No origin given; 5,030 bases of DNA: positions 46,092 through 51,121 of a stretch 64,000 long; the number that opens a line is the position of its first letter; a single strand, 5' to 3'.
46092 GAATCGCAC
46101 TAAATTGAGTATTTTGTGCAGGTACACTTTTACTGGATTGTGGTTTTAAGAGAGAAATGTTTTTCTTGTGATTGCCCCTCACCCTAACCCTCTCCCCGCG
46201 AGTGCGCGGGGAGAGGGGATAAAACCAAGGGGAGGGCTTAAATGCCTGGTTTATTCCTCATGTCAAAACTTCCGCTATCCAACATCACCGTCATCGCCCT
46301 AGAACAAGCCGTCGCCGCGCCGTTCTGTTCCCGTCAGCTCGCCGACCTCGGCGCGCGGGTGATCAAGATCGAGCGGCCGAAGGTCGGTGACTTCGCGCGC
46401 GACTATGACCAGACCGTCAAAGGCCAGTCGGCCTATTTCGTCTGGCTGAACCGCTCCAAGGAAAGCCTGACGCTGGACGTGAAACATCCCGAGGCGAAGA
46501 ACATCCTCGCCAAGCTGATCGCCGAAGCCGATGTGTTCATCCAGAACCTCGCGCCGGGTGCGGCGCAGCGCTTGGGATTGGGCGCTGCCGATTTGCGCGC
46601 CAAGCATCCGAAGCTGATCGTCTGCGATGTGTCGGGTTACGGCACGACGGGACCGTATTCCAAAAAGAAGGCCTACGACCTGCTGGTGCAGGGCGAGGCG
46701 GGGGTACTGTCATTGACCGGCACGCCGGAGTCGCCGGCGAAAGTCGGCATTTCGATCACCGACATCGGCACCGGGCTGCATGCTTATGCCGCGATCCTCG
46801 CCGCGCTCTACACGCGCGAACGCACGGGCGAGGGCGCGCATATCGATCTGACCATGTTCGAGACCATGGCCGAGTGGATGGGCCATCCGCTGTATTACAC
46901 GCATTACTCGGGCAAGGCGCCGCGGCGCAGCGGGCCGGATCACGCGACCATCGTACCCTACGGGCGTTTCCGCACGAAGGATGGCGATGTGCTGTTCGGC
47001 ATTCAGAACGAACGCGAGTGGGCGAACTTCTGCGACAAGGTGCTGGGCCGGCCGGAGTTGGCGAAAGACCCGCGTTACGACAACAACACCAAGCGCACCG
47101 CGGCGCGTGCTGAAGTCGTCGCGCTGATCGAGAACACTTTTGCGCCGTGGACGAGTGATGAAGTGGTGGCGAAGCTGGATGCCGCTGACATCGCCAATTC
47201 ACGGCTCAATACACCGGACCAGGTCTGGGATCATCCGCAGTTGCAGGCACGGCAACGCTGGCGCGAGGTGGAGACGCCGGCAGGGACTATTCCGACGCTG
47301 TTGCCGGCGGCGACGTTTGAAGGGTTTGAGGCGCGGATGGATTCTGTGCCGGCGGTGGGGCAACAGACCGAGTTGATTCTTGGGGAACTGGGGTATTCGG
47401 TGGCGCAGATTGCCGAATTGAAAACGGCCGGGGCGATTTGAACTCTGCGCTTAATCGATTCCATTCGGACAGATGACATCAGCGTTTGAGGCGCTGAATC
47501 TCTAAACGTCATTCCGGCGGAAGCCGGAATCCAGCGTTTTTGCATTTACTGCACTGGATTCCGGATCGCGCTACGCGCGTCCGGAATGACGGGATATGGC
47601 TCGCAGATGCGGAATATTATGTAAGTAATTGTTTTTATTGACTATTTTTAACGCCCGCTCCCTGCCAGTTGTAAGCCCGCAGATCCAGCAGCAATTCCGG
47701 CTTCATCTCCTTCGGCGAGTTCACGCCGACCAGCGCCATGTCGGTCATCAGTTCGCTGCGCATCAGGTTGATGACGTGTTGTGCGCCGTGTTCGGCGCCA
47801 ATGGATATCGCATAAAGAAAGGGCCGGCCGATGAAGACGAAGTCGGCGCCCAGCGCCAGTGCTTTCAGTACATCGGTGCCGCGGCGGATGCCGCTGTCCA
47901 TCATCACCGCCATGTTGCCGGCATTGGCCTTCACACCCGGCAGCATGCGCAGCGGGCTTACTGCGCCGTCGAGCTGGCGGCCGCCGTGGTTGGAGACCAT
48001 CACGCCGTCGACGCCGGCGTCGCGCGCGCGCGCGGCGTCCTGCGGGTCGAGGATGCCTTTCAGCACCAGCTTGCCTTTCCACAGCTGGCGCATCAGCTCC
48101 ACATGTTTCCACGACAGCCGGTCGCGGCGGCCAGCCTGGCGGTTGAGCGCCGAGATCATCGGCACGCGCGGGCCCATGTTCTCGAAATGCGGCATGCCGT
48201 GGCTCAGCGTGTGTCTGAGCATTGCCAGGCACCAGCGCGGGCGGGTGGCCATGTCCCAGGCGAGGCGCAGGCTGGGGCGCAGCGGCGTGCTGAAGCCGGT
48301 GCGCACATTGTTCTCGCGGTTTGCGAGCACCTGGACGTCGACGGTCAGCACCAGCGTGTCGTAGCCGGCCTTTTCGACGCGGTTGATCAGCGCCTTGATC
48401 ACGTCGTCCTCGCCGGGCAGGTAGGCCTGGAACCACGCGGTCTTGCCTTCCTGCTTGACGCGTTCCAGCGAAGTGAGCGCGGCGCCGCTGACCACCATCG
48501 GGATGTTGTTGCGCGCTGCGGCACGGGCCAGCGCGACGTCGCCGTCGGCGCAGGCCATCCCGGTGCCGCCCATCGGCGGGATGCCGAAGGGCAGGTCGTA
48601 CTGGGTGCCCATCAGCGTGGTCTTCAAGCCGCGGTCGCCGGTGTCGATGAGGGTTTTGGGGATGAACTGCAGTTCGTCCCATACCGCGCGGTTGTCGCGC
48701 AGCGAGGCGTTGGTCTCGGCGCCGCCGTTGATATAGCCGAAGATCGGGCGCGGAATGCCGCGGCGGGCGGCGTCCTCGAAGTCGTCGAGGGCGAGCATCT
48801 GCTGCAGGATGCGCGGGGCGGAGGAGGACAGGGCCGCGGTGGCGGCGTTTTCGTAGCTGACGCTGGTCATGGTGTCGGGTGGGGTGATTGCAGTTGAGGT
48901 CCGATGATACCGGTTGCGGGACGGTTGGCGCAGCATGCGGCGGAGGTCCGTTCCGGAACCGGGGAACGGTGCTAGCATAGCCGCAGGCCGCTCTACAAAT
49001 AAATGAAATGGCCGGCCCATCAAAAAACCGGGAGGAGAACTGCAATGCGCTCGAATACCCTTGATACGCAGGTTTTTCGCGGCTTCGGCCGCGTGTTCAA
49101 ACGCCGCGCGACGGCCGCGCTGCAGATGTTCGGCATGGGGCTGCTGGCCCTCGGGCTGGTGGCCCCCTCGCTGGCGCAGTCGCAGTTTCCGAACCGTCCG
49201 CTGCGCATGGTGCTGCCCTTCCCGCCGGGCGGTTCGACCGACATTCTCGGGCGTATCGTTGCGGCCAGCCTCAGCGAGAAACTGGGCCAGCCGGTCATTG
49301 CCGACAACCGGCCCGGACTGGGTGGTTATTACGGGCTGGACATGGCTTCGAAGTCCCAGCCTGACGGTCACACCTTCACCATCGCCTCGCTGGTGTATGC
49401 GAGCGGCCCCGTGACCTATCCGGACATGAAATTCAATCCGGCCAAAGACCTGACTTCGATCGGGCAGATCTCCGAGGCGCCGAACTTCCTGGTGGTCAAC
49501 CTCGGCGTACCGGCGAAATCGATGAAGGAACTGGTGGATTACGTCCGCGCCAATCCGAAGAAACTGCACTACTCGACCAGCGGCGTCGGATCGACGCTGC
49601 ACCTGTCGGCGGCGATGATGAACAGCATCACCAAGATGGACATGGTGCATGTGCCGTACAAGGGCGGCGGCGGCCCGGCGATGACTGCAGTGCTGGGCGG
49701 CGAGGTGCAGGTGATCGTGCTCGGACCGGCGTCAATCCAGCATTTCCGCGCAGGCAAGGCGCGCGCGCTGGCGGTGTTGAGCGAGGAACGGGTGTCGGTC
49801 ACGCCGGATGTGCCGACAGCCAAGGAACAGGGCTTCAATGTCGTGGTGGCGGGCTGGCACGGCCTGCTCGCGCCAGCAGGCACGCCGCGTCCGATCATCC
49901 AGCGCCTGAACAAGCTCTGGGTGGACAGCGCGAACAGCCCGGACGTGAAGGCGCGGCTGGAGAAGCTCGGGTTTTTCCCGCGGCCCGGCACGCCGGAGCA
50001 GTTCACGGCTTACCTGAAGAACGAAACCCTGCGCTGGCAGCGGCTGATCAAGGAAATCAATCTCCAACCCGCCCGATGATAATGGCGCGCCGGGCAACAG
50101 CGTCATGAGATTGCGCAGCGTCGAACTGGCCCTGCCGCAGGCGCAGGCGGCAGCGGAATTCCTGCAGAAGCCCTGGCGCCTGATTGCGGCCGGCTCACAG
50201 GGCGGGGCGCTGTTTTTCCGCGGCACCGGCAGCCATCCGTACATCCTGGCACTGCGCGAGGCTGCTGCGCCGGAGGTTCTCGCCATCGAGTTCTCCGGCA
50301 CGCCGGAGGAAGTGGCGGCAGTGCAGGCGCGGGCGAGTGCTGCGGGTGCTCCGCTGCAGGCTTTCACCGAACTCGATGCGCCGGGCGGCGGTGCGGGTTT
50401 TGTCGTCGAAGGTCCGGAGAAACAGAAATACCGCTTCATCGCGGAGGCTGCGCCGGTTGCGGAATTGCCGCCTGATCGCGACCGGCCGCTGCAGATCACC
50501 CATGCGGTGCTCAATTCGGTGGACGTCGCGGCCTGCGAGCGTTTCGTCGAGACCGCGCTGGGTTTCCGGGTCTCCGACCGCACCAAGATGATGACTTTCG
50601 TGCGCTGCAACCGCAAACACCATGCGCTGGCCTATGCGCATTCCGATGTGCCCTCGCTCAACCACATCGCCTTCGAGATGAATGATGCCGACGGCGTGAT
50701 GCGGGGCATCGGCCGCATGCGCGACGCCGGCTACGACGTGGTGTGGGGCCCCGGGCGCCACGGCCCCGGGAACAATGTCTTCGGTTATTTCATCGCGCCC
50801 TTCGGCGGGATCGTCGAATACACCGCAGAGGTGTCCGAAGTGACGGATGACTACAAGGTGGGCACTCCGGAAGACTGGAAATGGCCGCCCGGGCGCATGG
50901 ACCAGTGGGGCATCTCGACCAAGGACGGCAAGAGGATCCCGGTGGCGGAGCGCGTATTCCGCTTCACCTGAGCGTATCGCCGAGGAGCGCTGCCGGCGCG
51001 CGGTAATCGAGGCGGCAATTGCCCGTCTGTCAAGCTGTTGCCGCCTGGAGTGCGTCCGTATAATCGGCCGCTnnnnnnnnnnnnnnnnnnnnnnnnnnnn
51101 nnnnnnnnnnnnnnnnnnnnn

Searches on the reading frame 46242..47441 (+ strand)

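Call 62: search_protein_families(library=pfam, proteins=[window:46242-47441:+], max_evalue=0.001)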
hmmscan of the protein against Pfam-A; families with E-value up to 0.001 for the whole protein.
window:46242-47441:+ (399 aa): 1 family
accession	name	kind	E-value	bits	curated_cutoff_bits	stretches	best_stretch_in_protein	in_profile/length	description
PF02515.22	CoA_transf_3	-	6.1e-116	388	23.3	1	12-376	1-366/366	CoA-transferase family III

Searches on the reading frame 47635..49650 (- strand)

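Call 62: search_protein_families(library=pfam, proteins=[window:47635-49650:-], max_evalue=0.001)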
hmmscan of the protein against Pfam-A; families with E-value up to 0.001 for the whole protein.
window:47635-49650:- (671 aa): 3 families
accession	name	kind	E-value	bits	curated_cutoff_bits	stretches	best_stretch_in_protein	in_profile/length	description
PF01070.24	FMN_dh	-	2.4e-123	412.1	24.9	1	295-654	1-348/350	FMN-dependent dehydrogenase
PF00478.31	IMPDH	-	0.00037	20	25.6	1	576-610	204-238/345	IMP dehydrogenase / GMP reductase domain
PF01645.23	Glu_synthase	-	0.00072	19.3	20.4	0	580-615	276-311/369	Conserved region in glutamate synthase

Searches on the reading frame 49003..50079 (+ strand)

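Call 62: search_protein_families(library=pfam, proteins=[window:49003-50079:+], max_evalue=0.001)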
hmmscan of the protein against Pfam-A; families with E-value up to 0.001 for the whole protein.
window:49003-50079:+ (358 aa): 1 family
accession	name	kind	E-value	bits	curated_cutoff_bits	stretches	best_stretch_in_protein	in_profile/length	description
PF03401.19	TctC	-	2.9e-66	224.2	27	1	84-354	3-274/274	Tripartite tricarboxylate transporter family receptor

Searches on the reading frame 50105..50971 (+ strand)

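Call 62: search_protein_families(library=pfam, proteins=[window:50105-50971:+], max_evalue=0.001)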
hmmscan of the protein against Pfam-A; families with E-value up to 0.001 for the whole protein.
window:50105-50971:+ (288 aa): 2 families
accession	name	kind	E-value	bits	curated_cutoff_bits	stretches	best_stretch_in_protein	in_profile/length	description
PF00903.31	Glyoxalase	-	6.5e-11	43.1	20.6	1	131-226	2-109/121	Glyoxalase/Bleomycin resistance protein/Dioxygenase superfamily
PF13669.12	Glyoxalase_4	-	0.00078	20.1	27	0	183-222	67-103/109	Glyoxalase/Bleomycin resistance protein/Dioxygenase superfamily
